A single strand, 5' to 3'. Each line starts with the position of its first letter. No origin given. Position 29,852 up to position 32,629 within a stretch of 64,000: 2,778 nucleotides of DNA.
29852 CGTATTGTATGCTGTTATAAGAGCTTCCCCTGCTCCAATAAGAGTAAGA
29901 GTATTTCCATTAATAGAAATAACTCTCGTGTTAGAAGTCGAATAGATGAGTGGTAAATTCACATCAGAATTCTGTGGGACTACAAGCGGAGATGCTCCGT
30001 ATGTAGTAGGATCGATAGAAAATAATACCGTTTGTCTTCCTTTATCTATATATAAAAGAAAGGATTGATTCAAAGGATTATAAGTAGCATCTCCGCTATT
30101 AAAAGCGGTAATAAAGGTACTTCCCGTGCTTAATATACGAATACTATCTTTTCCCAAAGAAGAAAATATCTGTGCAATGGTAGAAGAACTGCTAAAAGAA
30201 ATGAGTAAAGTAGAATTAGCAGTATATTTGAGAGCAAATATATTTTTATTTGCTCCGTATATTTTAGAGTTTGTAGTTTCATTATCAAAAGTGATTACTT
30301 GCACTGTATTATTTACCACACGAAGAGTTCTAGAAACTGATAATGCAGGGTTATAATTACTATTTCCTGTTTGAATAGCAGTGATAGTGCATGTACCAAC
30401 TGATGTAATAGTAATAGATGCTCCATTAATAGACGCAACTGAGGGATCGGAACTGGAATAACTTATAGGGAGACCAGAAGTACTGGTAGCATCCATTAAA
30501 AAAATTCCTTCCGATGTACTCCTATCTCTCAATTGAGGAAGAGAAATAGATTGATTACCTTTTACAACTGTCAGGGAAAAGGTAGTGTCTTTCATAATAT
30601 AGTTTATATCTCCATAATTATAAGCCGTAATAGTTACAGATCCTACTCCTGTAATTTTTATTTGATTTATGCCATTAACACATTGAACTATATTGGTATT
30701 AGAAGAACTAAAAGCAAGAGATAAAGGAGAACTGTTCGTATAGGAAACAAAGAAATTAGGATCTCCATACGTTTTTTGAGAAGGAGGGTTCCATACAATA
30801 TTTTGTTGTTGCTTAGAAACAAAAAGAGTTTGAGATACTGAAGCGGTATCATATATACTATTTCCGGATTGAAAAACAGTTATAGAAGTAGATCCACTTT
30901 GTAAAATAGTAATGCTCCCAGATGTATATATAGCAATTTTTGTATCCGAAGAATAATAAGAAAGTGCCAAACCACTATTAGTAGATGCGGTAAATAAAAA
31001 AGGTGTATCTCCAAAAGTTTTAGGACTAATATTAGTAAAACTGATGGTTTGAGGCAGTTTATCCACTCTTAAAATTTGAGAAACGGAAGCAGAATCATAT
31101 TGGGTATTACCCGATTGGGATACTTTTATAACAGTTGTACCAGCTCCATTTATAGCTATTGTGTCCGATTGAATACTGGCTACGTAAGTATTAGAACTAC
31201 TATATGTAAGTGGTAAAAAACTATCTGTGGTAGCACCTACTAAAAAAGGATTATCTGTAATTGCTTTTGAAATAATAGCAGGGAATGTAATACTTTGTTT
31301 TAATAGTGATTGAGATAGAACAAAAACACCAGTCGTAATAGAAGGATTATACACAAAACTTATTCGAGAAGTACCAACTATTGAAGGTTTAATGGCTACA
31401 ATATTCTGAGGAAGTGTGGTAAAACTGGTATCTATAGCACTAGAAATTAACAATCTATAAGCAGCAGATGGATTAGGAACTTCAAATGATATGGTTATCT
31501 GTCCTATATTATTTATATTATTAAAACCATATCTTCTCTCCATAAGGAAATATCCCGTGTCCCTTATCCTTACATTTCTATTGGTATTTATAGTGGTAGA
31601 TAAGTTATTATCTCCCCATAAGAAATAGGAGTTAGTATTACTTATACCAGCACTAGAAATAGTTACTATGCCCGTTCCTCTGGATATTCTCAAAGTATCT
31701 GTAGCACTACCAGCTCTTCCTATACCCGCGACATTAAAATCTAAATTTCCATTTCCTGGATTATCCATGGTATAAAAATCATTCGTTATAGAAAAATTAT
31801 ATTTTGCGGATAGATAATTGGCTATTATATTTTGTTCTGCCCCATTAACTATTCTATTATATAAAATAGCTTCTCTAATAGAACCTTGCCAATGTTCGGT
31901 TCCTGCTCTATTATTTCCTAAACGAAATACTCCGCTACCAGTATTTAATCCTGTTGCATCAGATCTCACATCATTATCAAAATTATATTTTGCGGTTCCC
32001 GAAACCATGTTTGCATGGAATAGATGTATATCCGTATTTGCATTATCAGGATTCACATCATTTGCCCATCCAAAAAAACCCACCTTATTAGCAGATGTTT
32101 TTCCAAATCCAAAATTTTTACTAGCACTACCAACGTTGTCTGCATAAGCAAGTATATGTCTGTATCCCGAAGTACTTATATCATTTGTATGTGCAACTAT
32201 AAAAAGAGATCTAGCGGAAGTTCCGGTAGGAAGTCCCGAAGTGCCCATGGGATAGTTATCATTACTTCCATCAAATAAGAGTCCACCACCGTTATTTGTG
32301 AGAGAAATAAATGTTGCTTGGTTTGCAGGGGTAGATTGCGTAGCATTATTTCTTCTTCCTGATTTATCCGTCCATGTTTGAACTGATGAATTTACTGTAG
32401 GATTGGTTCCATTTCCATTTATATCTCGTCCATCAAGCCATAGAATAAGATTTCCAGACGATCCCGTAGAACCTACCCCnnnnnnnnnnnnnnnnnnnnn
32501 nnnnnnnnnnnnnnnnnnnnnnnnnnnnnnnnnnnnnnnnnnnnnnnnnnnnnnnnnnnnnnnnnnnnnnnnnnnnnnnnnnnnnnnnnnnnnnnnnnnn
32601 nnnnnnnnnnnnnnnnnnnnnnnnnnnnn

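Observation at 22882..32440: Long nucleotide-identical tracts between LamG modules 1, 3 and 5 suggest ongoing intragenic gene conversion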

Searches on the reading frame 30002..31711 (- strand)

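Call 34: search_protein_families(library=pfam, proteins=[window:30002-31711:-], max_evalue=1)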
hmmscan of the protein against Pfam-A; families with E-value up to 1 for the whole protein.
window:30002-31711:- (570 aa): 2 families
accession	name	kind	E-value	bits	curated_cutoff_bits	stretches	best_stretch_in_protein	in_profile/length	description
PF21461.3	HL_N-beta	-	0.00019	21.6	27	2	252-286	16-50/57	Hyaluronate lyase, N-terminal beta-sheet domain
PF13103.11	TonB_2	-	0.11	13.1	22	0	185-221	32-70/85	TonB C terminal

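Call 35: search_protein_families(library=ncbifam, proteins=[window:30002-31711:-], max_evalue=1)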
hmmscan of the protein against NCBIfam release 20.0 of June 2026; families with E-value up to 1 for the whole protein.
window:30002-31711:- (570 aa): 0 families

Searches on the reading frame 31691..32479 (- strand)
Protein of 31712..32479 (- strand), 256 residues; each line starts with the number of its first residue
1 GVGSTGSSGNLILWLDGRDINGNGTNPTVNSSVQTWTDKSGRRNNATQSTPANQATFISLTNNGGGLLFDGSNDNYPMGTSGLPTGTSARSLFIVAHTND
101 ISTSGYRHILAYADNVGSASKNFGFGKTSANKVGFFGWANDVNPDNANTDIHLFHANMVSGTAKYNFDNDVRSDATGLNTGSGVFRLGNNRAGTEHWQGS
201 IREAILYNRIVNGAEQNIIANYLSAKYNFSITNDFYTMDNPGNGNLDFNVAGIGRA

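Call 22: find_related_loci(query=A1, collection=genome_contigs, flank=10000)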
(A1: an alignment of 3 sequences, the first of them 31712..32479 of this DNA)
Query A1 (256 aa) in genome_contigs; peptide patterns used: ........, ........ (x = any residue, [..] = any of these).
35 stretches matched a pattern; 2 encode a relative of the query (tblastn E <= 1e-3); 2 distinct loci.
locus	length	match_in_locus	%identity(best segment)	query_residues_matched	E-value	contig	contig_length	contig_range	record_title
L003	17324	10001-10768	32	1-255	1e-21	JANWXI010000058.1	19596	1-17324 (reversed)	MAG: Chitinophagales bacterium isolate SKYG42 NODE_58_length_19596_cov_5.871305, whole genome shotgun sequence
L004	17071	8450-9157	25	13-232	3e-9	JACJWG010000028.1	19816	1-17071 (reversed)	MAG: Acidimicrobiaceae bacterium isolate HK-STAS-ACTI-3 HK-STAS-ACTI-3_28, whole genome shotgun sequence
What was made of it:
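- Tried and rejected: GTDB species representatives: best hit 32%, a Chitinophagales MAG (call 22).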

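Call 23: find_homologous_proteins(query=window:31712-32479:-, max_evalue=1e-10)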
Query window:31712-32479:- (256 aa): 3 proteins with E <= 1e-10 among 458 candidates.
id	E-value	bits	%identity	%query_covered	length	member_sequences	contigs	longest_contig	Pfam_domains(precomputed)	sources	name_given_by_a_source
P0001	1.8e-14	72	35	100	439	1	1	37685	PF26628.1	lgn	-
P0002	2.3e-13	69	45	42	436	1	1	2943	PF26628.1,PF18962.8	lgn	-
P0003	2.5e-11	62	29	32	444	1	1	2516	PF26628.1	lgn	-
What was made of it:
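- Tried and rejected: The 5.8-billion-protein database: 3 hits, at most 45% (call 23).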

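Call 24: find_related_loci(query=A1, collection=metagenome_contigs, flank=10000)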
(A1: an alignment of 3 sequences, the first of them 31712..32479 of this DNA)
Query A1 (256 aa) in metagenome_contigs; peptide patterns used: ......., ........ (x = any residue, [..] = any of these).
112 stretches matched a pattern; 1 encode a relative of the query (tblastn E <= 1e-3); 1 distinct loci.
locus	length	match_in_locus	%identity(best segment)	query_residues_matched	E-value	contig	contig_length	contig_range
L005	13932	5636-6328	29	9-231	3e-17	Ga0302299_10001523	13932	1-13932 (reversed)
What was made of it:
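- On Intragenic gene conversion / concerted evolution of paralogous repeats: The best hits are 32% (GTDB representatives, call 22), 29% (JGI metagenomes, call 24) and at most 45% (protein database, call 23).
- Only two strains exist in the public data I could reach and no orthologue from another species was found (calls 22-24), so a test of concerted evolution by tree (paralogs grouping by genome rather than by position) could not be run.
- Tried and rejected: JGI metagenomes: 29% (call 24).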

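Call 34: search_protein_families(library=pfam, proteins=[window:31712-32479:-], max_evalue=1)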
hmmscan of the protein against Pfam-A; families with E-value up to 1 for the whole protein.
window:31712-32479:- (256 aa): 1 family
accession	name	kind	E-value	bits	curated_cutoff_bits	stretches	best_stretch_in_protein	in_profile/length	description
PF13385.13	Laminin_G_3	-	0.048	14.2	27.6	1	175-215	105-149/151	Concanavalin A-like lectin/glucanases superfamily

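Call 35: search_protein_families(library=ncbifam, proteins=[window:31712-32479:-], max_evalue=1)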
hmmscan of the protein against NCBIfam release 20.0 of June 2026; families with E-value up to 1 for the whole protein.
window:31712-32479:- (256 aa): 0 families

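Call 42: predict_structure(alignment_id=A2)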
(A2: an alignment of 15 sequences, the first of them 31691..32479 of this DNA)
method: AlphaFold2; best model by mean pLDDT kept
length: 263 residues; sequences in the alignment: 15
mean_pLDDT: 79.9   pTM: 0.82
mean pLDDT of the five models: 79.9, 79.7, 78.4, 75.6, 63.9
residues with pLDDT >= 90: 99; 70-90: 107; 50-70: 24; < 50: 33
segments of 3 or more residues with pLDDT < 50: 1-6, 237-263
pLDDT, mean of each block of 10 residues (from residue 1): 52 93 92 95 93 94 86 89 85 92 85 61 82 82 81 91 88 80 80 89 94 87 89 57 40 35 29
secondary structure, 60 per line:
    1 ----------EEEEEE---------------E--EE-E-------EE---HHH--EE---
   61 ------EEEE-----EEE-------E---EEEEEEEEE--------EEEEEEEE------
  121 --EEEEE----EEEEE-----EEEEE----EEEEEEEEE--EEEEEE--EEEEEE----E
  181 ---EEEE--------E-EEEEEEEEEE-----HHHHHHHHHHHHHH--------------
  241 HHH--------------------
elements in order: E11-16 E67-70 E76-78 E90-98 E107-114 E123-127 E132-136 E142-146 E151-159 E162-167 E170-175 E184-187 E198-207 H213-226
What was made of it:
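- On ConA-like lectin / LamG domain: The AF2 model of M1 has pLDDT 79.9 and pTM 0.82 (call 42).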

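Call 44: fold_search(model_id=the predicted structure, library=pdb)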
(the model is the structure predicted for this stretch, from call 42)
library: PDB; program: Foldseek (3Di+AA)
matches with E <= 10: 1405; with E <= 0.001: 368
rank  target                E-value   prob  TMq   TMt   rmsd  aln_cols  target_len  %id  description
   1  3pjq_A                7.1e-10  1.00  0.57  0.26   3.8       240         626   17  Trypanosoma cruzi trans-sialidase-like inactive isoform (including the natural mutation Tyr342His) in complex with lac (released 2011-06-08)
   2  1ms8_A                1.9e-09  1.00  0.60  0.27   4.2       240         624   15  Triclinic form of Trypanosoma cruzi trans-sialidase, in complex with 3-deoxy-2,3-dehydro-N-acetylneuraminic acid (DANA (released 2003-03-25)
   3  3opz_A                1.9e-09  1.00  0.58  0.26   5.0       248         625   15  Crystal structure of trans-sialidase in complex with the Fab fragment of a neutralizing monoclonal IgG antibody (released 2011-11-09)
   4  1ms1_A                2.0e-09  1.00  0.56  0.26   4.9       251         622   16  Monoclinic form of Trypanosoma cruzi trans-sialidase, in complex with 3-deoxy-2,3-dehydro-N-acetylneuraminic acid (DAN (released 2003-03-25)
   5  3b69                  2.4e-09  1.00  0.57  0.26   4.3       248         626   16  T cruzi Trans-sialidase complex with benzoylated NANA derivative (released 2008-05-13)
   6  1mr5                  2.5e-09  1.00  0.58  0.26   4.1       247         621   15  Orthorhombic form of Trypanosoma cruzi trans-sialidase (released 2003-03-18)
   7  1ms5_B                2.7e-09  1.00  0.58  0.26   4.2       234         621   18  Triclinic form of Trypanosoma cruzi trans-sialidase, soaked with N-acetylneuraminyl-a-2,3-thio-galactoside (NA-S-Gal) (released 2003-03-25)
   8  1s0i_A                3.0e-09  1.00  0.58  0.26   4.1       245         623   16  Trypanosoma cruzi trans-sialidase in complex with sialyl-lactose (Michaelis complex) (released 2004-05-18)
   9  1ms5_A                3.7e-09  1.00  0.58  0.26   4.1       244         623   15  Triclinic form of Trypanosoma cruzi trans-sialidase, soaked with N-acetylneuraminyl-a-2,3-thio-galactoside (NA-S-Gal) (released 2003-03-25)
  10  1ms9_A                4.4e-09  1.00  0.58  0.27   4.5       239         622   16  Triclinic form of Trypanosoma cruzi trans-sialidase, in complex with lactose (released 2003-03-25)
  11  1ms8_B                9.9e-09  1.00  0.57  0.26   4.0       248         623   16  Triclinic form of Trypanosoma cruzi trans-sialidase, in complex with 3-deoxy-2,3-dehydro-N-acetylneuraminic acid (DANA (released 2003-03-25)
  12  1ms0_A                1.0e-08  1.00  0.52  0.24   6.2       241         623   15  Monoclinic form of Trypanosoma cruzi trans-sialidase, in complex with 3-deoxy-2,3-dehydro-N-acetylneuraminic acid (DAN (released 2003-03-25)
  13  2fhr                  2.0e-08  1.00  0.55  0.25   5.1       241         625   16  Trypanosoma Rangeli Sialidase In Complex With 2,3- Difluorosialic Acid (Covalent Intermediate) (released 2006-01-17)
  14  1n1s                  2.3e-08  1.00  0.56  0.25   4.4       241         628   15  Trypanosoma rangeli sialidase (released 2003-01-07)
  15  2a75                  2.5e-08  1.00  0.54  0.24   5.1       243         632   16  Trypanosoma rangeli Sialidase In Complex With 2,3- Difluorosialic Acid (Covalent Intermediate) (released 2005-11-22)
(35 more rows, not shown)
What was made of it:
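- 31712..32479 (-): Module 1 core (aa 225-480), ConA/LamG-fold lectin-like domain. It takes part in the exchange. The AF2 model has pLDDT 80 and its Foldseek matches are lectin jelly-rolls (calls 42, 44).
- On ConA-like lectin / LamG domain: Foldseek against the PDB gives E values down to 7e-10 and TM about 0.55-0.60 to trans-sialidase lectin domains, the PilC lectin module, BoNT Hcn and C-reactive protein (call 44).
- Closest known: ConA-like lectin / LamG superfamily domains. Same: It matches the trans-sialidase lectin domain, the PilC lectin module, the BoNT Hcn domain and pentraxin (call 44).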
